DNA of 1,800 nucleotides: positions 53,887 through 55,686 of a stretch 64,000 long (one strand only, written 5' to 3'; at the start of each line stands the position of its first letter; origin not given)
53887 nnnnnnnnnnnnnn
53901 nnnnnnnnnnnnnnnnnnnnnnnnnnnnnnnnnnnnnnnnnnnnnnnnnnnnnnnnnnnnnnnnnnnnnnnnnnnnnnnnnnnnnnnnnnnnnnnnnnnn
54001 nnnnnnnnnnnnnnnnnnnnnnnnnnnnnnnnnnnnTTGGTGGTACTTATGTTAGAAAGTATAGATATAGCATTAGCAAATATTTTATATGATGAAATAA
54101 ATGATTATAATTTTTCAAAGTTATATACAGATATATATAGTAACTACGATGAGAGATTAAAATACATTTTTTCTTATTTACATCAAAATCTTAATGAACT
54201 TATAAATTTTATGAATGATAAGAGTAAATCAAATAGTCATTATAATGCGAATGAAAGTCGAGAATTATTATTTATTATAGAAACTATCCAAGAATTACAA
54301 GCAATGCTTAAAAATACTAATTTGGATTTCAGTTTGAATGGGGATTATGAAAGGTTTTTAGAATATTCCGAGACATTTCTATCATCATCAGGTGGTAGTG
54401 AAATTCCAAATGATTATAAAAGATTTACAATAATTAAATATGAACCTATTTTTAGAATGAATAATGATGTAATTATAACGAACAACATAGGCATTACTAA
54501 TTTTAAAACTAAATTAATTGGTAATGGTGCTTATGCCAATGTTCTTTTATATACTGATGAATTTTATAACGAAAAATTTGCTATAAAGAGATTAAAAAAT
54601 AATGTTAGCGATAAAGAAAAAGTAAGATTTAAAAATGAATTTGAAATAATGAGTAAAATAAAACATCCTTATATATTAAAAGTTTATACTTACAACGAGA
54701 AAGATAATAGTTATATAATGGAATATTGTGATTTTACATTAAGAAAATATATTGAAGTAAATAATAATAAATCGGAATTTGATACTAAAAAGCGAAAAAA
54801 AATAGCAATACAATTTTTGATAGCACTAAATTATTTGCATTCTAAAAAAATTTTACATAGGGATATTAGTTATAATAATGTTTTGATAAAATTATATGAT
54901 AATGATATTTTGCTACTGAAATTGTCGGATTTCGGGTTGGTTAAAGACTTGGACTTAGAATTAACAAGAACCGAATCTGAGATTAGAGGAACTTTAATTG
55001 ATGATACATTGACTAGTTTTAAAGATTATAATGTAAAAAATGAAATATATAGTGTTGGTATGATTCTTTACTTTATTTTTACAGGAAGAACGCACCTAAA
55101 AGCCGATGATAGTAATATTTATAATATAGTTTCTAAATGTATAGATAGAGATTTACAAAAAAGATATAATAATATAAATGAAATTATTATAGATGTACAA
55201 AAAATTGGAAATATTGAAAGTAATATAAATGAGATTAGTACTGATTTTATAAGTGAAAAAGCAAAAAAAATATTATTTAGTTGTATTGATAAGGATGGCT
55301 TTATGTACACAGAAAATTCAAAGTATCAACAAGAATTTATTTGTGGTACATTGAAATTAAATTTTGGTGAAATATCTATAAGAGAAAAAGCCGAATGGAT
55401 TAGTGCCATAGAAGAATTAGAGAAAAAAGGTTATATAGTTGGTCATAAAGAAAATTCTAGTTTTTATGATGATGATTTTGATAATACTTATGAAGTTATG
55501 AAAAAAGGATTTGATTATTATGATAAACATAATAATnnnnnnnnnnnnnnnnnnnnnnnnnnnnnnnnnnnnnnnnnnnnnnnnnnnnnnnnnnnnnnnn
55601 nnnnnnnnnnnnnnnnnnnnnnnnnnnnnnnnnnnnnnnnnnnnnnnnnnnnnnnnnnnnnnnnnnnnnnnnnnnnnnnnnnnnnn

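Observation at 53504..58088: Macro domain, Ser/Thr kinase and PHP+ABC-ATPase operon on an integrative element: candidate undescribed defence system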

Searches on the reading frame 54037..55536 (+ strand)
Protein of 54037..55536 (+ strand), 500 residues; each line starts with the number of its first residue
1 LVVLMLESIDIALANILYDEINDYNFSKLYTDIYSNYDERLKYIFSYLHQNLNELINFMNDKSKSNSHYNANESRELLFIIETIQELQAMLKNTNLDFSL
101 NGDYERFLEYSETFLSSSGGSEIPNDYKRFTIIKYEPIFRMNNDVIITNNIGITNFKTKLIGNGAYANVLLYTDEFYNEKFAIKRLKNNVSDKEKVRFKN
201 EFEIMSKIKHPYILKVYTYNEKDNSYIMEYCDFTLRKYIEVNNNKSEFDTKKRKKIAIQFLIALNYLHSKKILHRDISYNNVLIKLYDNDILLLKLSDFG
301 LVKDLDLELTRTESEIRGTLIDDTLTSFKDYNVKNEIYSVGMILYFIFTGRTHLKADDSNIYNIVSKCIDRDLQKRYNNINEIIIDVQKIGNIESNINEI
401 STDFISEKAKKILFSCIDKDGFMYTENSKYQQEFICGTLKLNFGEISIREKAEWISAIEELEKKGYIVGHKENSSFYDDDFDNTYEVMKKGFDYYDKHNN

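Call 6: search_protein_families(library=pfam, proteins=[window:54037-55536:+], max_evalue=0.1)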
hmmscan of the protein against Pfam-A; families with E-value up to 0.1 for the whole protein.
window:54037-55536:+ (500 aa): 4 families
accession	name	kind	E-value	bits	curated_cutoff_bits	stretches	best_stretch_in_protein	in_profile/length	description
PF00069.31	Pkinase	-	3.1e-36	125.6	31.7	1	158-420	4-247/263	Protein kinase domain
PF07714.23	PK_Tyr_Ser-Thr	-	1.4e-26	93.8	23.1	1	159-355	5-206/258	Protein tyrosine and serine/threonine kinase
PF17667.7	Pkinase_fungal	-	5e-05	22.6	24.1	1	262-314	297-345/387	Fungal protein kinase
PF15189.11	MEIOC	-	0.058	13.6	27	0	27-93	87-151/166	Meiosis-specific coiled-coil domain-containing protein MEIOC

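Call 7: search_protein_families(library=padloc, proteins=[window:54037-55536:+], max_evalue=0.1)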
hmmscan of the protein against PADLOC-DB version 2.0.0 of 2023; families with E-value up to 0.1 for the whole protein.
window:54037-55536:+ (500 aa): 33 families (the best 25 are shown)
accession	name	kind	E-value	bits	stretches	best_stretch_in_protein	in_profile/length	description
PDLC04138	mad6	-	3.9e-36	123.1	1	159-367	57-271/659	mads_6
PDLC02375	Stk2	-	2.7e-31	106.9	1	43-414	19-376/500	-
PDLC04047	PD-T4-6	-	3.2e-30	103.3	2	158-358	15-216/327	-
PDLC04053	PD-T4-6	-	2.5e-26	90.9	1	159-357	15-214/311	-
PDLC04057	PD-T4-6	-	3.6e-26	90.2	2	159-358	14-214/443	-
PDLC04042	PD-T4-6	-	4.2e-25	87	1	158-359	14-217/292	-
PDLC04048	PD-T4-6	-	9e-25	85.8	1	159-355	16-213/354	-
PDLC04060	PD-T4-6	-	1e-24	85.3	1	160-357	15-212/486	-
PDLC04054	PD-T4-6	-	2e-20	71.5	1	160-354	17-213/347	-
PDLC04061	PD-T4-6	-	2e-19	68.5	1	158-358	21-227/510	-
PDLC03920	MkoA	-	3.6e-19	66.6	1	166-435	20-326/1112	-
PDLC04043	PD-T4-6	-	1.5e-18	65.1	1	160-358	22-221/452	-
PDLC04045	PD-T4-6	-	1.2e-16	58.7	1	159-408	39-316/350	-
PDLC04052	PD-T4-6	-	8.6e-16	56.2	1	159-358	15-220/496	-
PDLC04050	PD-T4-6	-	1.9e-15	54.7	1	160-358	70-270/480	-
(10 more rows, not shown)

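Call 13: find_homologous_proteins(query=window:54037-55536:+, max_evalue=0.00001)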
Query window:54037-55536:+ (500 aa): 1528 proteins with E <= 0.00001 among 8000 candidates; the best 120 are listed.
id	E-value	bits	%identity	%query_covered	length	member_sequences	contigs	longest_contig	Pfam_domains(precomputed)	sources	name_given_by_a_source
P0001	0.0e+0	1075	100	99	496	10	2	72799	PF07714.24,PF00069.32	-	-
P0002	4.4e-281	951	91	96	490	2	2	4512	PF07714.24,PF00069.32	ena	-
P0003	2.4e-175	602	95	59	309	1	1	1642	PF07714.24,PF00069.32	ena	-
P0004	1.3e-148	514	52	98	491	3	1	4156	PF07714.24,PF00069.32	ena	-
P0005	2.7e-146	506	53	98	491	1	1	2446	PF07714.24,PF00069.32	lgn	-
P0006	3.7e-144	499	52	98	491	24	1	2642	PF07714.24,PF00069.32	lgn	-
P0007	1.5e-142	494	60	77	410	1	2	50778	PF07714.24,PF00069.32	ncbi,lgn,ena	-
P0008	1.2e-138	481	51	98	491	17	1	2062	PF07714.24,PF00069.32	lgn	-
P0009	7.9e-136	472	49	98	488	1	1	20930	PF07714.24,PF00069.32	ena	-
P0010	4.2e-131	456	49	95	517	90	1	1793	PF07714.24,PF00069.32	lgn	-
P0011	4.7e-130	453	48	95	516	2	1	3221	PF07714.24,PF00069.32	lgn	-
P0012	8.4e-128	445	48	95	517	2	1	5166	PF07714.24,PF00069.32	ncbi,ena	-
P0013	2.5e-127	444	46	94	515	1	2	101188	PF07714.24,PF00069.32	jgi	-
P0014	1.1e-126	442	57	73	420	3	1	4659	PF07714.24,PF00069.32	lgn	-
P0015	3.1e-124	434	47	97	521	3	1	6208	PF07714.24,PF00069.32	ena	-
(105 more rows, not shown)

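Call 14: find_encoding_contigs(protein=P0001, flank=8000, max_places=6)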
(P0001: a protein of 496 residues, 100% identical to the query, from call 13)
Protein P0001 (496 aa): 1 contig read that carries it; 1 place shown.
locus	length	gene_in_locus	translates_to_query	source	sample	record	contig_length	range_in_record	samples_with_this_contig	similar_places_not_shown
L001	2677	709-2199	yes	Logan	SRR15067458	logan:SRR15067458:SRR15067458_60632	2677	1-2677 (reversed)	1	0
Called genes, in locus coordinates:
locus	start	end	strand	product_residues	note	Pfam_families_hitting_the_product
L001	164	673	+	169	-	PF01661:Macro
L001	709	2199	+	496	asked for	PF00069:Pkinase, PF07714:PK_Tyr_Ser-Thr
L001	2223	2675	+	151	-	?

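Call 15: find_encoding_contigs(protein=P0009, flank=8000, max_places=4)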
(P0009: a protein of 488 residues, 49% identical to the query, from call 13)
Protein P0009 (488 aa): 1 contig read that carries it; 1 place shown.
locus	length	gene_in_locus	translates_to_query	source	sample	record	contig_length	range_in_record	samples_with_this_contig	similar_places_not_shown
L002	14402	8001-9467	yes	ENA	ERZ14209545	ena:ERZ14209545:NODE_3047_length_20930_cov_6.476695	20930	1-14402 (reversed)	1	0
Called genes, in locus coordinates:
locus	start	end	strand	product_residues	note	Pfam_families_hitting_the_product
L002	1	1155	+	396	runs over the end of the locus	PF01134:GIDA (faint), PF01266:DAO (faint), PF03486:HI0933_like, PF07992:Pyr_redox_2 (weak), PF13738:Pyr_redox_3 (weak), PF22780:HI0933_like_1st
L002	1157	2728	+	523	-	PF13738:Pyr_redox_3 (faint), PF28550:DUF8436, PF00890:FAD_binding_2 (faint), PF01266:DAO (faint), PF03486:HI0933_like, PF07992:Pyr_redox_2 (faint), PF13450:NAD_binding_8 (weak), PF21688:FAD-depend_C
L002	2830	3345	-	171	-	PF11848:DUF3368 (weak)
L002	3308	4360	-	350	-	PF01381:HTH_3, PF13560:HTH_31 (weak), PF06114:Peptidase_M78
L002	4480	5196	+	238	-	-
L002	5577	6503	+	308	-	PF01073:3Beta_HSD, PF01370:Epimerase, PF04321:RmlD_sub_bind, PF16363:GDP_Man_Dehyd, PF02719:Polysacc_synt_2, PF07993:NAD_binding_4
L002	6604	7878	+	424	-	-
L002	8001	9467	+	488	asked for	PF00069:Pkinase, PF07714:PK_Tyr_Ser-Thr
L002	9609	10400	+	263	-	PF01061:ABC2_membrane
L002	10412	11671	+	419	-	PF00005:ABC_tran, PF14524:Wzt_C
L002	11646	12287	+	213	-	PF00132:Hexapep, PF14602:Hexapep_2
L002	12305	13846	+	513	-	-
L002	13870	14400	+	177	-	?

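Call 16: find_encoding_contigs(protein=P0002, flank=8000, max_places=4)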
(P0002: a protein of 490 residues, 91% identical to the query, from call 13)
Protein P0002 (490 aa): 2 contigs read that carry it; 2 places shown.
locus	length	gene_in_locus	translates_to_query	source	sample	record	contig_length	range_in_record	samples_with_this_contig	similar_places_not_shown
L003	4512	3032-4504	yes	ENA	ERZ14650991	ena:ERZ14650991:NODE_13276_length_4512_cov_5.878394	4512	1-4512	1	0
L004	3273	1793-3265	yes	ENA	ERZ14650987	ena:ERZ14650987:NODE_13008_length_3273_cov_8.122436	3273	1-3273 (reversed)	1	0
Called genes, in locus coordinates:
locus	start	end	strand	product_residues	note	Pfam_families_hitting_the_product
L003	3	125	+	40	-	?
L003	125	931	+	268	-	-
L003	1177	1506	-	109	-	PF12844:HTH_19, PF13560:HTH_31, PF01381:HTH_3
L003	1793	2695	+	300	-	PF27000:PH_gly_zipper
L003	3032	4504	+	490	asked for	PF00069:Pkinase, PF07714:PK_Tyr_Ser-Thr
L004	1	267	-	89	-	?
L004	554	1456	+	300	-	PF27000:PH_gly_zipper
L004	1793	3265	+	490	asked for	PF00069:Pkinase, PF07714:PK_Tyr_Ser-Thr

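Call 17: find_encoding_contigs(protein=P0007, flank=8000, max_places=4)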
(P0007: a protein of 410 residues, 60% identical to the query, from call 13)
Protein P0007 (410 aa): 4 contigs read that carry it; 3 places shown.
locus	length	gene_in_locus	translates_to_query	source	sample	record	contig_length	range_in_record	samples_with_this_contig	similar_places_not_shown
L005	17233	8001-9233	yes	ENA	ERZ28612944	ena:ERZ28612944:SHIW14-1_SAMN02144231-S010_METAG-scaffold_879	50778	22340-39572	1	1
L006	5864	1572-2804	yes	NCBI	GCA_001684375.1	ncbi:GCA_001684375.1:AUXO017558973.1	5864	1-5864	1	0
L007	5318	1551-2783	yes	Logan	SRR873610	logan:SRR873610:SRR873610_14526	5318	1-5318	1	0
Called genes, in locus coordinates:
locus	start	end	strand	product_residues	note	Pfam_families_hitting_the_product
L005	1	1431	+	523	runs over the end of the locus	PF13738:Pyr_redox_3 (faint), PF28550:DUF8436, PF00890:FAD_binding_2 (faint), PF01266:DAO (faint), PF03486:HI0933_like, PF07992:Pyr_redox_2 (faint), PF13450:NAD_binding_8 (weak), PF21688:FAD-depend_C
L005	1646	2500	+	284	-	-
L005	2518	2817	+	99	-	-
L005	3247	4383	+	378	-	PF13304:AAA_21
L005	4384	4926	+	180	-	-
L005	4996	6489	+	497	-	PF00908:dTDP_sugar_isom, PF01073:3Beta_HSD, PF01370:Epimerase, PF04321:RmlD_sub_bind, PF16363:GDP_Man_Dehyd, PF02719:Polysacc_synt_2, PF07993:NAD_binding_4 (weak)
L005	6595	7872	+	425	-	-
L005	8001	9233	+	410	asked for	PF00069:Pkinase, PF07714:PK_Tyr_Ser-Thr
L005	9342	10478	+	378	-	PF01757:Acyl_transf_3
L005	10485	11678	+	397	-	PF04765:TOD1_MUCI70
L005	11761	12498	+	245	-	PF00005:ABC_tran, PF13555:AAA_29 (faint)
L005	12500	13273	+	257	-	PF01061:ABC2_membrane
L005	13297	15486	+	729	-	PF00535:Glycos_transf_2, PF13641:Glyco_tranf_2_3 (weak), PF13439:Glyco_transf_4, PF00534:Glycos_transf_1, PF13692:Glyco_trans_1_4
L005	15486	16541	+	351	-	PF01757:Acyl_transf_3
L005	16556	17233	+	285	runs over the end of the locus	PF00535:Glycos_transf_2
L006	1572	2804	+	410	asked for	PF00069:Pkinase, PF07714:PK_Tyr_Ser-Thr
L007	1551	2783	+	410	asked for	PF00069:Pkinase, PF07714:PK_Tyr_Ser-Thr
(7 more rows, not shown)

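Call 18: find_encoding_contigs(protein=P0004, flank=8000, max_places=4)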
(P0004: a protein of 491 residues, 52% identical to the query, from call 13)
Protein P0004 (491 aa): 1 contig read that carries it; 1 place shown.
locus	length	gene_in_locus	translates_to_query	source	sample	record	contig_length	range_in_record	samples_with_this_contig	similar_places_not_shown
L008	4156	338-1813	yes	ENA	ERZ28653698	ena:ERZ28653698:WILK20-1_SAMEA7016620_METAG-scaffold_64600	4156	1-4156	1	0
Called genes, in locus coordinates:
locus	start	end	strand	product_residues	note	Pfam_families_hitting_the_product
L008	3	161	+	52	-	?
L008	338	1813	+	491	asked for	PF00069:Pkinase, PF07714:PK_Tyr_Ser-Thr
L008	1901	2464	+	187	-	PF20251:Big_14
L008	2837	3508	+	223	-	-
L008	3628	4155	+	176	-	?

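Call 27: search_protein_families(library=ncbifam, proteins=[window:54049-55536:+], max_evalue=0.01)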
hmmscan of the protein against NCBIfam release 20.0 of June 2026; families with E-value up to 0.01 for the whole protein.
window:54049-55536:+ (496 aa): 10 families
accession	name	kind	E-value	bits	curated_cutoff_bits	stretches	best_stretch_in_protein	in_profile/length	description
NF033483.0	PknB_PASTA_kin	equivalog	1.6e-28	100.1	450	1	155-352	13-210/563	Stk1 family PASTA domain-containing Ser/Thr kinase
NF047741.1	antiphage_MADS6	equivalog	2.3e-17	62.8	460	2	155-227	501-574/612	methylation-associated defense system protein kinase MAD6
NF009651.0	PRK13184.1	equivalog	6.1e-14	50.9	839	1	155-297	8-159/932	serine/threonine-protein kinase PknD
NF052427.1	StpK7MSMEG_1200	equivalog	2.4e-11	42.8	900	1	154-354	12-213/601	serine/threonine protein kinase StpK7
NF033442.0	BREX_PglW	equivalog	1.6e-07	29.4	990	1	155-298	518-660/1391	BREX system serine/threonine kinase PglW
TIGR03903.1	TOMM_kin_cyc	equivalog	1.2e-06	26.7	705.75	1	175-298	4-129/1267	TOMM system kinase/cyclase fusion protein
NF038150.1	lanthi_synth_IV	equivalog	2.3e-05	22.9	650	1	193-355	238-401/851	class IV lanthionine synthetase LanL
TIGR03724.2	arch_bud32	equivalog_domain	9.7e-05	21.9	125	1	191-299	37-132/193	KEOPS complex kinase/ATPase Bud32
NF041408.1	XopAU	subfamily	0.00057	19.6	450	1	252-298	333-376/498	XopAU family type III secretion system effector serine/threonine kinase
NF007174.0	PRK09605.1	equivalog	0.0026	16.3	447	1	153-299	337-474/535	bifunctional N(6)-L-threonylcarbamoyladenine synthase/serine/threonine protein kinase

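Call 34: find_related_loci(query=A1, collection=genome_contigs, flank=10000)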
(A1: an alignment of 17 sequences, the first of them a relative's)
Query A1 (496 aa) in genome_contigs; peptide patterns used: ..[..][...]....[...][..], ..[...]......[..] (x = any residue, [..] = any of these).
98 stretches matched a pattern; 45 encode a relative of the query (tblastn E <= 1e-3); 45 distinct loci.
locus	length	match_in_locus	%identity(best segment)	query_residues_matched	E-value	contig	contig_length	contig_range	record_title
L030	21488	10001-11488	97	1-496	0e+0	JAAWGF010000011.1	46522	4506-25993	MAG: Bacilli bacterium isolate ABMPRH_31_1_2 SL341417_scaffold_2059, whole genome shotgun sequence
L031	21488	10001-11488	92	1-496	0e+0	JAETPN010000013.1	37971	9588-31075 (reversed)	MAG: Bacillota bacterium isolate S21_Bin6 scaffold_1049, whole genome shotgun sequence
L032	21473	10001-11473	52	1-492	1e-158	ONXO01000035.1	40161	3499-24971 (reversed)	uncultured Clostridiales bacterium isolate RUG727 genome assembly, contig: k87_18443202, whole genome shotgun sequence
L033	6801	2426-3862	49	26-492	3e-134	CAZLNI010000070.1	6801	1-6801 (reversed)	MAG TPA_asm: uncultured Muribaculaceae bacterium isolate SRP287540_co2_381 genome assembly, contig: NODE_12410_length_68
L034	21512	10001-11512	47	9-492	2e-133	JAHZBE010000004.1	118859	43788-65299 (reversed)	MAG: bacterium isolate HRGM_Genome_2006 HRGM_Genome_2006_4, whole genome shotgun sequence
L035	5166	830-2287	48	19-492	1e-130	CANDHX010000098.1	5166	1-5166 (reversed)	MAG TPA_asm: uncultured Tenericutes bacterium isolate ERR6760088_bin.52_metawrap_v1.3_MAG genome assembly, contig: ERZ12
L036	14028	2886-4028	53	9-389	4e-122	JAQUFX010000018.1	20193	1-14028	MAG: Bacilli bacterium isolate STCSWMC_210 NODE_6606_length_20193_cov_8.927689_ST_CSWMC, whole genome shotgun sequence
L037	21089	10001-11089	55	19-383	1e-121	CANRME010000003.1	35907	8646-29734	MAG: uncultured Bacilli bacterium isolate Lapin-030__bin6 genome assembly, contig: Lapin-030__NODE_1685_length_35907_cov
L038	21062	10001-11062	45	40-399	8e-101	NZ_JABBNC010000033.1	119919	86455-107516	Actinoplanes sp. TBRC 11911 33, whole genome shotgun sequence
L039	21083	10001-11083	45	26-389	8e-100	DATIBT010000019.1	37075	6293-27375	MAG TPA_asm: Candidatus Saccharimonadales bacterium isolate SMAG_U16297 k141_622637, whole genome shotgun sequence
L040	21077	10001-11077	47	19-380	1e-102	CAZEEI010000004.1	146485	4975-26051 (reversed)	MAG TPA_asm: uncultured Pseudomonadales bacterium isolate SRP192927_co7_719 genome assembly, contig: NODE_95_length_1464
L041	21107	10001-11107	43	13-386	6e-97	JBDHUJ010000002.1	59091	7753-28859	MAG: Candidatus Saccharimonadales bacterium isolate AS-MICRO-OLR.32 NODE_1353_length_59091_cov_7.640292, whole genome sh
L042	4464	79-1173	42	18-386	6e-96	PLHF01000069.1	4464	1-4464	MAG: Acidimicrobiaceae bacterium isolate bog_575 73.20110800_S2D.14_contig_25422, whole genome shotgun sequence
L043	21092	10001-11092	41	22-392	8e-95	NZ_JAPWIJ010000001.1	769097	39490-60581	Rhodococcus ruber strain IEGM 1391 NODE_1_length_769097_cov_518.485959, whole genome shotgun sequence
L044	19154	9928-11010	41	22-390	2e-94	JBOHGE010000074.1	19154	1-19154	MAG: Pseudonocardiaceae bacterium isolate SE1527_maxbin2.bin.0 NODE_186_length_19154_cov_12.238608, whole genome shotgun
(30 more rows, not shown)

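Call 48: search_solved_structures(query=A1, max_evalue=1e-10)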
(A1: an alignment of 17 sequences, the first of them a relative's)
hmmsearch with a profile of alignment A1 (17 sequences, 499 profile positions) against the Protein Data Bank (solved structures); distinct sequences matched with E-value up to 1e-10: 1738 (the best 60 are shown).
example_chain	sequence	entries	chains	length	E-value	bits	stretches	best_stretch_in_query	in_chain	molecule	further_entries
9p9u_A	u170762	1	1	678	1.4e-26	96.6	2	149-303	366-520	Epidermal growth factor receptor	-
8vf6_A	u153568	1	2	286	2e-24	89.5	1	155-393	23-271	Serine/threonine-protein kinase 33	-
3lij_A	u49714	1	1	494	7.3e-24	87.7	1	152-446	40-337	Calcium/calmodulin dependent protein kinase with a kinase domain and 4 calmodulin like EF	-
4mvf_A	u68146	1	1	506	1.7e-23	86.4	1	152-424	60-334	Calcium-dependent protein kinase 2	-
5xzv_A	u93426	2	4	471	3e-23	85.7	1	154-301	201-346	Serine/threonine-protein kinase RAD53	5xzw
9y9n_A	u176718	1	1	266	5.5e-23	84.8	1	155-353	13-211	Serine/threonine-protein kinase PLK4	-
4yur_A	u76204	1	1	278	8.9e-23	84.1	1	155-352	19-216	Serine/threonine-protein kinase PLK4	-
3cok_A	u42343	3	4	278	9e-23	84.1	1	155-352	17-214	Serine/threonine-protein kinase PLK4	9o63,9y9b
7t6f_A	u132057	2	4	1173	9.5e-23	84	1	155-303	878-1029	Tyrosine-protein kinase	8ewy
4jxf_A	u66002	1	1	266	9.6e-23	84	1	155-352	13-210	Serine/threonine-protein kinase PLK4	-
6mnh_A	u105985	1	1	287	1.1e-22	83.7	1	153-353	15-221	Serine/threonine-protein kinase ULK1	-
8p5g_A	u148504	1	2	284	1.2e-22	83.6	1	153-352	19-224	Serine/threonine-protein kinase ULK1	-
8p5h_A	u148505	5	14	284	1.2e-22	83.6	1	153-352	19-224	Serine/threonine-protein kinase ULK1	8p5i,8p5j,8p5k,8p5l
9f32_A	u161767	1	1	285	1.2e-22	83.6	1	153-352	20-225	Serine/threonine-protein kinase ULK1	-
3is5_A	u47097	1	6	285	1.5e-22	83.4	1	155-347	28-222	Calcium-dependent protein kinase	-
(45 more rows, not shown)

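Call 57: search_dna_similar(query=window:54049-55536:+, collection=plasmids, mode=protein, max_evalue=1e-10, max_rows=25)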
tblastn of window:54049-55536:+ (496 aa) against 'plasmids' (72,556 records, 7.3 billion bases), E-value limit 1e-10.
Records with a match: 122; places in all: 123; records where one place covers at least 80% of the query: 0.
Best place of each record, by identity: <60% 122.
By first word of the organism name: Campylobacter 62; Lactococcus 28; Bacillus 6; Rhodococcus 3; Rhizobium 3; Paenibacillus 2; Priestia 2; Geobacillus 2; Listeria 2; Persicobacter 2; and 10 more.
By predicted mobility (MOB-suite, as given by PLSDB): conjugative 77; non-mobilizable 23; mobilizable 22.
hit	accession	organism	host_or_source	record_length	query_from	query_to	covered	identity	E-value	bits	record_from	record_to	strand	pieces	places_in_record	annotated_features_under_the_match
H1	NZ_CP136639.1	Campylobacter jejuni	Bacterial pure culture,Retail chicken ...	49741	21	384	72%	42.9%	3e-58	252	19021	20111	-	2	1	protein kinase family protein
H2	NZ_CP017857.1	Campylobacter jejuni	turkey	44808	21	384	72%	42.9%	3e-58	252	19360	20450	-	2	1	protein kinase family protein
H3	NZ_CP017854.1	Campylobacter jejuni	chicken Gizzard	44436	21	384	72%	42.9%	3e-58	252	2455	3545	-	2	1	protein kinase family protein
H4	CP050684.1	Campylobacter jejuni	Homo sapiens,blood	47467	21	384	73%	42.1%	1e-65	237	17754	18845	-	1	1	protein kinase family protein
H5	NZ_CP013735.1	Campylobacter coli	organic chicken farm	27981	21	384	73%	41.9%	3e-66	239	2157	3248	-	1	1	protein kinase family protein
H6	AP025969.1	Campylobacter jejuni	Homo sapiens,feces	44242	21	384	73%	41.9%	3e-66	239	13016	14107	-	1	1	hypothetical protein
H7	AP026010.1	Campylobacter jejuni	Homo sapiens,feces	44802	21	384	73%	41.9%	3e-66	239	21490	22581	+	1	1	hypothetical protein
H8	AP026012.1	Campylobacter jejuni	Homo sapiens,feces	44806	21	384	73%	41.9%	3e-66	239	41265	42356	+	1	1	hypothetical protein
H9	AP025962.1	Campylobacter jejuni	Homo sapiens,feces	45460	21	384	73%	41.9%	3e-66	239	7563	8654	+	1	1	hypothetical protein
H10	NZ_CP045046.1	Campylobacter jejuni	Meleagris gallopavo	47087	21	384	73%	41.9%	3e-66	239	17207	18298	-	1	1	protein kinase family protein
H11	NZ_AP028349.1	Campylobacter jejuni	Homo sapiens,feces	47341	21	384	73%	41.9%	3e-66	239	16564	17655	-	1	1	protein kinase family protein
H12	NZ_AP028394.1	Campylobacter jejuni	Homo sapiens,feces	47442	21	384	73%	41.9%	3e-66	239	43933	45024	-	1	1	protein kinase family protein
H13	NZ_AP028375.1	Campylobacter jejuni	Homo sapiens,feces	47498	21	384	73%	41.9%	3e-66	239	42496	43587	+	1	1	protein kinase family protein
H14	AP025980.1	Campylobacter jejuni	Homo sapiens,feces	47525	21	384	73%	41.9%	3e-66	239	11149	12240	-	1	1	hypothetical protein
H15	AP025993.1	Campylobacter jejuni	Homo sapiens,feces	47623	21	384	73%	41.9%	3e-66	239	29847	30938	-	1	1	hypothetical protein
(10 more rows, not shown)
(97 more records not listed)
